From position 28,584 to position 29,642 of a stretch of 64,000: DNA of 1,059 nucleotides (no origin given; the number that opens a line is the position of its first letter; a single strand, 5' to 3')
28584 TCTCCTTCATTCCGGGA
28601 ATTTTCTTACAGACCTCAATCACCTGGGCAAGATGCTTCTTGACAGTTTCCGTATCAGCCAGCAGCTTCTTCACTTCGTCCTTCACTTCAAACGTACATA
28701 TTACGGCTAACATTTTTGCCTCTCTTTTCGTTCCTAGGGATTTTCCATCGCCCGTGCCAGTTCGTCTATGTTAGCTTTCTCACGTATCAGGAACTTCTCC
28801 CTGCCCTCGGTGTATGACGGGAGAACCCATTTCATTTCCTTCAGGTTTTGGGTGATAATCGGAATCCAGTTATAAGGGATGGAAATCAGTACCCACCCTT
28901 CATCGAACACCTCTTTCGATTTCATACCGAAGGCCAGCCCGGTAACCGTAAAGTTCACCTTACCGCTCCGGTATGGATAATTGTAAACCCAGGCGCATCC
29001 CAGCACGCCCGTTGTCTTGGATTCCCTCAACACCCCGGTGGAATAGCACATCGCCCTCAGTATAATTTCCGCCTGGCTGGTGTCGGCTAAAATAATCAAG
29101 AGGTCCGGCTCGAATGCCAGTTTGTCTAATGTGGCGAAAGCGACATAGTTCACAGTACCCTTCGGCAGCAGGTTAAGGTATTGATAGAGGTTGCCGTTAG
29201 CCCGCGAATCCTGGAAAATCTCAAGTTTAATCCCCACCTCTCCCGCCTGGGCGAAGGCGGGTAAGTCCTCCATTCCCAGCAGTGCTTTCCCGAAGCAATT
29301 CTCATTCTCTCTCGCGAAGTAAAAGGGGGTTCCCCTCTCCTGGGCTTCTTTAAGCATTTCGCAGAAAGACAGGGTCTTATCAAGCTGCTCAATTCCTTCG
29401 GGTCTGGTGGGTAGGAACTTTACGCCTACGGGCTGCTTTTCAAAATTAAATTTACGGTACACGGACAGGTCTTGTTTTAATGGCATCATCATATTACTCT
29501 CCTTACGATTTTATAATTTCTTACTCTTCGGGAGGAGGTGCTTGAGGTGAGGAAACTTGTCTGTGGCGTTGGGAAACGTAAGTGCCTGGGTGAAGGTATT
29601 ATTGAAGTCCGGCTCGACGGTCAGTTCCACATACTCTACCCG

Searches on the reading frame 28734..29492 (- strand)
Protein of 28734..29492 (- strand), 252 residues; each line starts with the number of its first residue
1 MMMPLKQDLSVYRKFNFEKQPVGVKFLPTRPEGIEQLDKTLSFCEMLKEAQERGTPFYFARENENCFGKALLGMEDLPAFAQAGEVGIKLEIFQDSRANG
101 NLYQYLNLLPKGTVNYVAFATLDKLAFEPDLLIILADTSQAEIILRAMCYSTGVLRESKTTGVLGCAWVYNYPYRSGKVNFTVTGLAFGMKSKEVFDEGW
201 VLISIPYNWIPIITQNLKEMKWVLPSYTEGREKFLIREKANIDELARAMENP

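Call 3: search_protein_families(library=pfam, proteins=[window:28734-29492:-])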
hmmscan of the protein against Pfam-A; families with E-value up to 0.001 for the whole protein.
window:28734-29492:- (252 aa): 1 family
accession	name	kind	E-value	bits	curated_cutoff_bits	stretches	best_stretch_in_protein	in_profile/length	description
PF02596.20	DUF169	-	2.1e-30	106.6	27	1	14-214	5-207/209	Uncharacterised ArCR, COG2043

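Call 20: search_solved_structures(query=window:28734-29492:-, max_evalue=1, show_alignments=1)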
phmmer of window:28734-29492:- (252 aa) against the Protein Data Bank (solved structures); distinct sequences matched with E-value up to 1: 0.

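Call 22: find_homologous_proteins(query=window:28734-29492:-, max_evalue=0.00001)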
Query window:28734-29492:- (252 aa): 1831 proteins with E <= 0.00001 among 2800 candidates; the best 120 are listed.
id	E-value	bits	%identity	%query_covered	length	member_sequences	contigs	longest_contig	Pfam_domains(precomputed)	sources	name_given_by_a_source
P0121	2.7e-167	572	100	100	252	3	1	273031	PF02596.21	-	-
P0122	2.7e-154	530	91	100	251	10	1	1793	PF02596.21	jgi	jgi:uncharacterized protein (DUF169 family)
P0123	7.8e-153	525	90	100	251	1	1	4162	PF02596.21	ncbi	-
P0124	1.7e-152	524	89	100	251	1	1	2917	PF02596.21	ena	-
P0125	1.4e-149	514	88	100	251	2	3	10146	PF02596.21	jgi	jgi:uncharacterized protein (DUF169 family)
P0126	1.1e-147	508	87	100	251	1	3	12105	PF02596.21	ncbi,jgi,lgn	-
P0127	1.1e-147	508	86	100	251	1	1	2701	PF02596.21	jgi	jgi:uncharacterized protein (DUF169 family)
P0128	1.8e-147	507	86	100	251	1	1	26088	PF02596.21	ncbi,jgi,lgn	-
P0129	2.5e-147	507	86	100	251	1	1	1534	PF02596.21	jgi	-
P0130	2.7e-147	507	87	100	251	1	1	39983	PF02596.21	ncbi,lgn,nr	ncbi:MAG: DUF169 domain-containing protein [Dehalococcoidales bacterium]|nr:DUF169 domain-containing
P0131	4.1e-147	506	87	100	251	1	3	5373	PF02596.21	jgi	jgi:uncharacterized protein (DUF169 family)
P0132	5.0e-147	506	87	100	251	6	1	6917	PF02596.21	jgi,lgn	-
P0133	5.8e-147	506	86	100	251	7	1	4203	PF02596.21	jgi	jgi:uncharacterized protein (DUF169 family)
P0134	7.4e-147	505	87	100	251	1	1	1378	PF02596.21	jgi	jgi:uncharacterized protein (DUF169 family)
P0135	1.3e-146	504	86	100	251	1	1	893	PF02596.21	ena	-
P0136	1.4e-146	504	85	100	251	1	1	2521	PF02596.21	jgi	jgi:uncharacterized protein (DUF169 family)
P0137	2.9e-146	503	86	100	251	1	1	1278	PF02596.21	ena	-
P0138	3.4e-146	503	86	100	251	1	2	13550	PF02596.21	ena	-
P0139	5.0e-146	502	86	100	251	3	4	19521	PF02596.21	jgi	jgi:uncharacterized protein (DUF169 family)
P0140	9.3e-146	502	86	100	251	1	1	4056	PF02596.21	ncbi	-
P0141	9.6e-146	502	86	100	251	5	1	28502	PF02596.21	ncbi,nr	ncbi:MAG: DUF169 domain-containing protein [Dehalococcoidales bacterium]|nr:DUF169 domain-containing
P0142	1.3e-145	501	86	100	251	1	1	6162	PF02596.21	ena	-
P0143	1.8e-145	501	83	100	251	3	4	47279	PF02596.21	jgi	jgi:uncharacterized protein (DUF169 family)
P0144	6.6e-145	499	84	100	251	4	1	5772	PF02596.21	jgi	jgi:uncharacterized protein (DUF169 family)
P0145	1.2e-144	498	86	100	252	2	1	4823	PF02596.21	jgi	jgi:uncharacterized protein (DUF169 family)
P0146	2.5e-144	497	86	100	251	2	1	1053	PF02596.21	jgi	-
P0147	3.4e-144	496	84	100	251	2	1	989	PF02596.21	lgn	-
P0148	1.6e-143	494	84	99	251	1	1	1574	PF02596.21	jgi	jgi:uncharacterized protein (DUF169 family)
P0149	1.9e-143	494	84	100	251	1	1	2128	PF02596.21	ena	-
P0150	4.2e-142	490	83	99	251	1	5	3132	PF02596.21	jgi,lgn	jgi:uncharacterized protein (DUF169 family)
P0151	5.2e-142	489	82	100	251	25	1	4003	PF02596.21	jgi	jgi:uncharacterized protein (DUF169 family)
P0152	1.0e-141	488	82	99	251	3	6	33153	PF02596.21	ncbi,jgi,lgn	-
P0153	1.2e-141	488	84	100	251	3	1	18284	PF02596.21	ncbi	-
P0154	3.0e-141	487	82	100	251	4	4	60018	PF02596.21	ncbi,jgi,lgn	-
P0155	4.4e-141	486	83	100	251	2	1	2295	PF02596.21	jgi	jgi:uncharacterized protein (DUF169 family)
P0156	1.1e-140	485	82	100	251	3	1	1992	PF02596.21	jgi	-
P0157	3.8e-140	483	82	99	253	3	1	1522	PF02596.21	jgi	jgi:uncharacterized protein (DUF169 family)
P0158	1.5e-139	481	84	100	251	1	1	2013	PF02596.21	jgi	jgi:uncharacterized protein (DUF169 family)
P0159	6.9e-139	479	82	100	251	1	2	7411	PF02596.21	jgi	jgi:uncharacterized protein (DUF169 family)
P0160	4.3e-137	473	80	99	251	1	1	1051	PF02596.21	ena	-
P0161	1.2e-136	472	81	100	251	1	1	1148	PF02596.21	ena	-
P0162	1.4e-136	471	80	99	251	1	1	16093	PF02596.21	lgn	-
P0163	4.1e-136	470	80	100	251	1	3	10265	PF02596.21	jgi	jgi:uncharacterized protein (DUF169 family)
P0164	5.9e-136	469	80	100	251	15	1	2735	PF02596.21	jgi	jgi:uncharacterized protein (DUF169 family)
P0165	1.1e-135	469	80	100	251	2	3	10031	PF02596.21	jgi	jgi:uncharacterized protein (DUF169 family)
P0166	1.7e-135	468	79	100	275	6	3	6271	PF02596.21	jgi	jgi:uncharacterized protein (DUF169 family)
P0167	9.0e-135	466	80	99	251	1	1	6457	PF02596.21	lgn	-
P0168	1.4e-134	465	79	100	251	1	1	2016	PF02596.21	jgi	jgi:uncharacterized protein (DUF169 family)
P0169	6.4e-132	456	78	100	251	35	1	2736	PF02596.21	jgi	-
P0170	3.2e-131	454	77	100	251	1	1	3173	PF02596.21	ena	-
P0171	3.2e-131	454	77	100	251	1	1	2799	PF02596.21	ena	-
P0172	3.4e-131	454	78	100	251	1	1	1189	PF02596.21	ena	-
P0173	5.0e-131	453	77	99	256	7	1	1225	PF02596.21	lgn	-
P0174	1.4e-130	452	78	98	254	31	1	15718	PF02596.21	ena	-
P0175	4.3e-130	450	76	100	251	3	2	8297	PF02596.21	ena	-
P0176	4.8e-130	450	78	99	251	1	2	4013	PF02596.21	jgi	-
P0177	5.8e-130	450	77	99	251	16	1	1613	PF02596.21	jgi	jgi:uncharacterized protein (DUF169 family)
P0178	5.9e-130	450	76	100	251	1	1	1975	PF02596.21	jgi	jgi:uncharacterized protein (DUF169 family)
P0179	9.0e-130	449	77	99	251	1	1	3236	PF02596.21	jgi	-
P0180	1.6e-129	448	76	100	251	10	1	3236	PF02596.21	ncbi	-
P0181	1.9e-129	448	76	100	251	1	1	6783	PF02596.21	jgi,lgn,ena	-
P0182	2.1e-129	448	77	100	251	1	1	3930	PF02596.21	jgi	jgi:uncharacterized protein (DUF169 family)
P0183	5.2e-129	447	77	99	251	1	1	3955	PF02596.21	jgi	jgi:uncharacterized protein (DUF169 family)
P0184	6.3e-129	446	76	100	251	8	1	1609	PF02596.21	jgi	-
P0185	6.5e-129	446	77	99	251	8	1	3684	PF02596.21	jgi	-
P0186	8.9e-129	446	76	99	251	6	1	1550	PF02596.21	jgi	jgi:uncharacterized protein (DUF169 family)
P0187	3.7e-128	444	75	99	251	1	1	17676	PF02596.21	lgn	-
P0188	4.8e-128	444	78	100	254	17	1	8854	PF02596.21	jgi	jgi:uncharacterized protein (DUF169 family)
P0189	6.6e-128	443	79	99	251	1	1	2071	PF02596.21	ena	-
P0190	7.5e-128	443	77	99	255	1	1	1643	PF02596.21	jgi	-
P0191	9.8e-128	443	75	100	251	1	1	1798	PF02596.21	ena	-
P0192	1.3e-127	442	76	99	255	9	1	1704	PF02596.21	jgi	-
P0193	7.8e-127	440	77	99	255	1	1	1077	PF02596.21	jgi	jgi:uncharacterized protein (DUF169 family)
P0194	1.8e-125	435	75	100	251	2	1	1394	PF02596.21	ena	-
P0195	3.9e-125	434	76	100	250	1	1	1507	PF02596.21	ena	-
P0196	2.2e-124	432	75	100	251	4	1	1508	PF02596.21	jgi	jgi:uncharacterized protein (DUF169 family)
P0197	4.9e-124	430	75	98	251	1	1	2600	PF02596.21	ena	-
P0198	2.0e-123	428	72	99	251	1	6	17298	PF02596.21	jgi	jgi:uncharacterized protein (DUF169 family)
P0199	2.3e-123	428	73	100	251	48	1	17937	PF02596.21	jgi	jgi:uncharacterized protein (DUF169 family)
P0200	2.7e-123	428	75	99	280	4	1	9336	PF02596.21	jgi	jgi:uncharacterized protein (DUF169 family)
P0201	1.3e-122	426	72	99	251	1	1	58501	PF02596.21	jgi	jgi:uncharacterized protein (DUF169 family)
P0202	1.3e-122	426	74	99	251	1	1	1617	PF02596.21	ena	-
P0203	3.2e-122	424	71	99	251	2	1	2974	PF02596.21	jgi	jgi:uncharacterized protein (DUF169 family)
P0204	2.1e-121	422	71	100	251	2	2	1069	PF02596.21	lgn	-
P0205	2.4e-121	422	71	100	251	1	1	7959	PF02596.21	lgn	-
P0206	3.8e-121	421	71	100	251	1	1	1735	PF02596.21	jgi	-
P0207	4.8e-121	421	72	98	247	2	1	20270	PF02596.21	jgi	-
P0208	7.3e-121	420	72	99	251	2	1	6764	PF02596.21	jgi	jgi:uncharacterized protein (DUF169 family)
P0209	1.4e-119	416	72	98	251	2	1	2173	PF02596.21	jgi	-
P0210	7.7e-119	413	71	99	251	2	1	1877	PF02596.21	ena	-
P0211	2.0e-118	412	71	100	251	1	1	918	PF02596.21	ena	-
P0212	5.8e-118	411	70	100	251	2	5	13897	PF02596.21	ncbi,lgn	-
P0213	1.4e-117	409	69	100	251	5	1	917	PF02596.21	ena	-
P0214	1.8e-117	409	72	98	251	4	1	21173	PF02596.21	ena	-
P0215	2.7e-117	408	70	100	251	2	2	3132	PF02596.21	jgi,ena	-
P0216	3.4e-117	408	70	99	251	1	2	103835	PF02596.21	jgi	jgi:uncharacterized protein (DUF169 family)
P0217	8.3e-117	407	69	100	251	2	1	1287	PF02596.21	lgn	-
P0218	1.6e-116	406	69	100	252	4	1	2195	PF02596.21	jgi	jgi:uncharacterized protein (DUF169 family)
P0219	2.4e-116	405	68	98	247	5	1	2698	PF02596.21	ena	-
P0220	4.0e-116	405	68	100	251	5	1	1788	PF02596.21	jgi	jgi:uncharacterized protein (DUF169 family)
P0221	1.2e-115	403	69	100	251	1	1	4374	PF02596.21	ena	-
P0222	2.0e-115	402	69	100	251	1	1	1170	PF02596.21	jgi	jgi:uncharacterized protein (DUF169 family)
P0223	2.5e-115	402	69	100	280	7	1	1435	PF02596.21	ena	-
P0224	3.4e-115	401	69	100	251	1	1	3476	PF02596.21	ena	-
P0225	3.7e-115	401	68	100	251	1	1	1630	PF02596.21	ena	-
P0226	6.2e-115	401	67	100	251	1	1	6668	PF02596.21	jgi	jgi:uncharacterized protein (DUF169 family)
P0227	1.4e-114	399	69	100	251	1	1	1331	PF02596.21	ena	-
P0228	2.8e-114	398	69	100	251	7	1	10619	PF02596.21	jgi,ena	-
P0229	3.1e-114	398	69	100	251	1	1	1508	PF02596.21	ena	-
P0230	4.2e-114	398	68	100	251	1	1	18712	PF02596.21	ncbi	-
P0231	5.2e-114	398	68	100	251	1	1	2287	PF02596.21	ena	-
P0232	8.1e-114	397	68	97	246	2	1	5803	PF02596.21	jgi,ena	-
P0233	9.6e-114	397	67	100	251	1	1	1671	PF02596.21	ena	-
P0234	1.1e-113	397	68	99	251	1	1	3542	PF02596.21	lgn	-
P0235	1.1e-113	397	69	99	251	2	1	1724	PF02596.21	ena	-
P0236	1.7e-113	396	70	100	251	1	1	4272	PF02596.21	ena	-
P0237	4.2e-113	395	68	99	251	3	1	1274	PF02596.21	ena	-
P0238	4.2e-113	395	67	100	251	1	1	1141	PF02596.21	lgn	-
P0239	4.5e-113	395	69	100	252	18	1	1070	PF02596.21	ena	-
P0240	5.3e-113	394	67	100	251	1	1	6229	PF02596.21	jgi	jgi:uncharacterized protein (DUF169 family)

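Call 42: search_protein_representatives(protein=window:28734-29492:-)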
Query: 252 residues. Proteins with E-value up to 0.001 (for the whole library): 433; up to 1e-10: 182; up to 1e-30: 50. The best 150 are listed.
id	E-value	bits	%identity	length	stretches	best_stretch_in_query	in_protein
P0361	3.0e-87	308.3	55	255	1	2-247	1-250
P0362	1.4e-62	227.5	45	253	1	2-235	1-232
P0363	3.2e-59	216.5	46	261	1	3-237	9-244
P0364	5.5e-59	215.7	49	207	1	8-205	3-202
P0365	6.0e-59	215.6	45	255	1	7-237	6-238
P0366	4.4e-58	212.7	62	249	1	3-164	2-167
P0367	6.2e-57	209.0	45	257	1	1-228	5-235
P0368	3.5e-56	206.5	42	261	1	3-251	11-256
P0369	3.9e-55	203.1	47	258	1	2-226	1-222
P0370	4.4e-55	202.9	44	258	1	15-238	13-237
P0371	3.9e-54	199.8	41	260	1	2-226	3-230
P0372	1.3e-53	198.0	41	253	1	4-234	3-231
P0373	3.0e-53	196.9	57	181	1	77-235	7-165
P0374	3.0e-52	193.6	40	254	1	2-234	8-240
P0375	4.5e-52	193.0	41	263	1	2-233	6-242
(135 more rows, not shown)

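Call 48: find_related_loci(query=A3, collection=metagenome_contigs, flank=8000)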
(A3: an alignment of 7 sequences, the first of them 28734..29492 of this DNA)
Query A3 (252 aa) in metagenome_contigs; peptide patterns used: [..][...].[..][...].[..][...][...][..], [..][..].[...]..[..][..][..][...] (x = any residue, [..] = any of these).
600 stretches matched a pattern (row limit reached: there are more); 365 encode a relative of the query (tblastn E <= 1e-3); the best 80 are kept; 80 distinct loci.
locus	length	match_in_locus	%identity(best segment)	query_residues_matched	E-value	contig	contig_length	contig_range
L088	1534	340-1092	86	2-252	1e-166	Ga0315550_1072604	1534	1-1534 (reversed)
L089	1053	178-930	86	2-252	1e-165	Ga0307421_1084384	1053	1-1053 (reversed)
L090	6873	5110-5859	82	2-251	3e-146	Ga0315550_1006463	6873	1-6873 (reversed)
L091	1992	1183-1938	81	1-252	5e-156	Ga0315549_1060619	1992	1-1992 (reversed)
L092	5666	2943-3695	78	2-252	4e-140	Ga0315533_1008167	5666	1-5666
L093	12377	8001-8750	78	2-251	5e-137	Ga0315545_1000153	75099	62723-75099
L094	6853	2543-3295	76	2-252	1e-134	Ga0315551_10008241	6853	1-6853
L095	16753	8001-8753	75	2-252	1e-132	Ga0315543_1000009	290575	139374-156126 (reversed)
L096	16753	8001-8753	73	2-252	2e-131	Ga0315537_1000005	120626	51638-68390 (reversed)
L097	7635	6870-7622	73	2-252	6e-130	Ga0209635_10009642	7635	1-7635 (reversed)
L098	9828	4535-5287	73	2-252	8e-130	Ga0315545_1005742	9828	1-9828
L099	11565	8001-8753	71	2-252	2e-122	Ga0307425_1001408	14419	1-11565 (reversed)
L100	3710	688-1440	69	2-252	3e-122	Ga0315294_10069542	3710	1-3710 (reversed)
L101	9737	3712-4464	69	2-252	2e-119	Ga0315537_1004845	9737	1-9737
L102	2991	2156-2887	68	2-245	3e-122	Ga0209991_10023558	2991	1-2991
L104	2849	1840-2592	67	2-252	3e-121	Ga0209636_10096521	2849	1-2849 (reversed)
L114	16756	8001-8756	65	1-252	1e-113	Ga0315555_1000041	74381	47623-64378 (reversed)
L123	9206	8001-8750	65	2-251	7e-111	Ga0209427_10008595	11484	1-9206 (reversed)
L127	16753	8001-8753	63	2-252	3e-108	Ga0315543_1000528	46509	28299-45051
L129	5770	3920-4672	62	2-252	3e-108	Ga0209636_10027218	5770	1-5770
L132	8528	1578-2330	61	2-252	4e-107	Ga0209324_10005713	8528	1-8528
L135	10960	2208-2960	62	2-252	6e-107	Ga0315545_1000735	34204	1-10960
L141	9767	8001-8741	64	2-247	2e-105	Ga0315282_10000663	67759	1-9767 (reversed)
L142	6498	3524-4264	64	2-247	2e-105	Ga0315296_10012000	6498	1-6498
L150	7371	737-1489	62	2-252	2e-102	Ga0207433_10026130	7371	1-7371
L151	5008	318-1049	61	2-245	9e-103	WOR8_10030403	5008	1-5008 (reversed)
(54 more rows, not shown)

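Call 51: search_protein_families(library=pfam, proteins=[L104:857-1624:-, L101:1740-2471:-, L129:1541-2620:-, L150:3182-4459:+, L127:8847-9206:+, L123:7121-7804:-, L135:3416-3667:+, L132:3525-4421:+, L101:853-1740:-, L151:3479-4432:+], max_evalue=0.0001)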
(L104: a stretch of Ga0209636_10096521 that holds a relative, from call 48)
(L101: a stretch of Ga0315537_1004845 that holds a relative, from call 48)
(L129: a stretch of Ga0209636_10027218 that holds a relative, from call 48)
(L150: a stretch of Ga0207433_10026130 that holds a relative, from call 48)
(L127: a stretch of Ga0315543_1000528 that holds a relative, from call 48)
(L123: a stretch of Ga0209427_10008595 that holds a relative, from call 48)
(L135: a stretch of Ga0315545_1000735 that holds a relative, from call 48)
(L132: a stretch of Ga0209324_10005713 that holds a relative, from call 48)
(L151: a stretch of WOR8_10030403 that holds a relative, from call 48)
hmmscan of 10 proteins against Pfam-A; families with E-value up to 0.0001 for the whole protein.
L104:857-1624:- (255 aa): 3 families
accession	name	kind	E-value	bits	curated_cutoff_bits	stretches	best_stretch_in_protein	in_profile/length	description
PF13561.12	adh_short_C2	-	4.3e-58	197.1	27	1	14-251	1-234/236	Enoyl-(Acyl carrier protein) reductase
PF00106.31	adh_short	-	1.4e-55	188.3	26.6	1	8-197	1-186/195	short chain dehydrogenase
PF08659.16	KR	-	3.5e-10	40.5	22.6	1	11-130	4-124/180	KR domain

L101:1740-2471:- (243 aa): 2 families
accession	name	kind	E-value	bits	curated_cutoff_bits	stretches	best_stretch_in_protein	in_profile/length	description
PF00005.33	ABC_tran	-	1.6e-31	110.1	25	1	23-166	3-136/137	ABC transporter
PF13304.12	AAA_21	-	1.2e-09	39.1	27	0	33-54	1-22/304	AAA domain, putative AbiEii toxin, Type IV TA system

L129:1541-2620:- (359 aa): 2 families
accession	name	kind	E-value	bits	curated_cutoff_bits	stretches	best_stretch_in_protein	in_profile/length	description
PF00107.32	ADH_zinc_N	-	9.8e-21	74.5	31.8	1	184-318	1-127/129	Zinc-binding dehydrogenase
PF08240.17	ADH_N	-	3.4e-20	72.7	23.5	1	34-142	2-104/104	Alcohol dehydrogenase GroES-like domain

L150:3182-4459:+ (425 aa): 5 families
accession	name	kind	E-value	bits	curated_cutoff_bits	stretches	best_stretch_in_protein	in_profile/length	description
PF02754.22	CCG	-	2.7e-15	56.7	20.6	2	151-231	3-84/85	Cysteine-rich domain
PF13183.11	Fer4_8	-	1.2e-07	32.6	27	1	21-88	2-68/68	4Fe-4S dicluster domain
PF13237.11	Fer4_10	-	1.8e-07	31.4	25.5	0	20-35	38-53/53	4Fe-4S dicluster domain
PF13534.11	Fer4_17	-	3.3e-06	28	22.2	1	23-89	1-61/61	4Fe-4S dicluster domain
PF13187.11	Fer4_9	-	8.7e-06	26.1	27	0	72-87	35-50/52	4Fe-4S dicluster domain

L127:8847-9206:+ (119 aa): 1 family
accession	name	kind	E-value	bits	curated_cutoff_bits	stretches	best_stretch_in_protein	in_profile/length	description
PF00829.26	Ribosomal_L21p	-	4.8e-35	120.2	27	1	14-113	2-99/99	Ribosomal prokaryotic L21 protein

L123:7121-7804:- (227 aa): 4 families
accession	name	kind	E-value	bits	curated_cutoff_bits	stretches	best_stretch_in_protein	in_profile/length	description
PF14622.11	Ribonucleas_3_3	-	6.8e-36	123.7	35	1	17-147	1-126/128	Ribonuclease-III-like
PF00636.31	Ribonuclease_3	-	7.8e-23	81.6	27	1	43-133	1-102/102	Ribonuclease III domain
PF00035.32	dsrm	-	9.1e-18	65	23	1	161-227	1-66/66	Double-stranded RNA binding motif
PF22935.1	RM44_endonuclase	-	1.4e-08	35.3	27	1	2-95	4-112/139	Large ribosomal subunit protein mL44, endonuclease domain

L135:3416-3667:+ (83 aa): 1 family
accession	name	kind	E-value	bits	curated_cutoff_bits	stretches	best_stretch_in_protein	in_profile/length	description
PF01016.24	Ribosomal_L27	-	7e-37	125.8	20.5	1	2-81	1-79/79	Ribosomal L27 protein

L132:3525-4421:+ (298 aa): 1 family
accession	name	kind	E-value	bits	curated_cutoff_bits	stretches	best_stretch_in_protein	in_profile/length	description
PF07136.16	DUF1385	-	1.5e-82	276.8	22.1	1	53-287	1-226/227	Protein of unknown function (DUF1385)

L101:853-1740:- (295 aa): 1 family
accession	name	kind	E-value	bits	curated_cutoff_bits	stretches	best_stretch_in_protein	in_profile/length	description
PF02653.21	BPD_transp_2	-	7e-30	104.5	26.8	1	12-279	3-269/269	Branched-chain amino acid transport system / permease component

L151:3479-4432:+ (317 aa): 1 family
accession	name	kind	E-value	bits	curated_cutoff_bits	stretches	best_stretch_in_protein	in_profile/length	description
PF02653.21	BPD_transp_2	-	6.1e-28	98.1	26.8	1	38-290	4-268/269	Branched-chain amino acid transport system / permease component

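Call 60: predict_structure(alignment_id=A2)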
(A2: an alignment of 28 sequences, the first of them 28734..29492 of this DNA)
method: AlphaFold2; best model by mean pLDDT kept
length: 252 residues; sequences in the alignment: 28
mean_pLDDT: 72.3   pTM: 0.73
mean pLDDT of the five models: 72.3, 68.8, 63.1, 62.6, 58.6
residues with pLDDT >= 90: 38; 70-90: 113; 50-70: 69; < 50: 32
segments of 3 or more residues with pLDDT < 50: 1-3, 92-97, 157-163, 224-234
pLDDT, mean of each block of 10 residues (from residue 1): 56 79 93 90 85 91 79 77 54 50 66 91 87 85 77 52 56 78 61 69 86 84 45 55 67 47
secondary structure, 60 per line:
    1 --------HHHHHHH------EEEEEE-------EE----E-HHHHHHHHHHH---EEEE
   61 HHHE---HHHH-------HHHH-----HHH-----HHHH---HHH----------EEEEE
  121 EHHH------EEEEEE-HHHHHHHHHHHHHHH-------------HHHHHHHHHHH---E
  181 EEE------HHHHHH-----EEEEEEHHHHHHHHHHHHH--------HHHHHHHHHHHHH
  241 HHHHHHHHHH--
elements in order: H9-15 E22-27 H43-53 E57-60 H68-71 H79-82 H96-99 E116-121 E131-136 H138-152 H166-176 E180-183 H190-195 E201-206 H207-219 H228-250
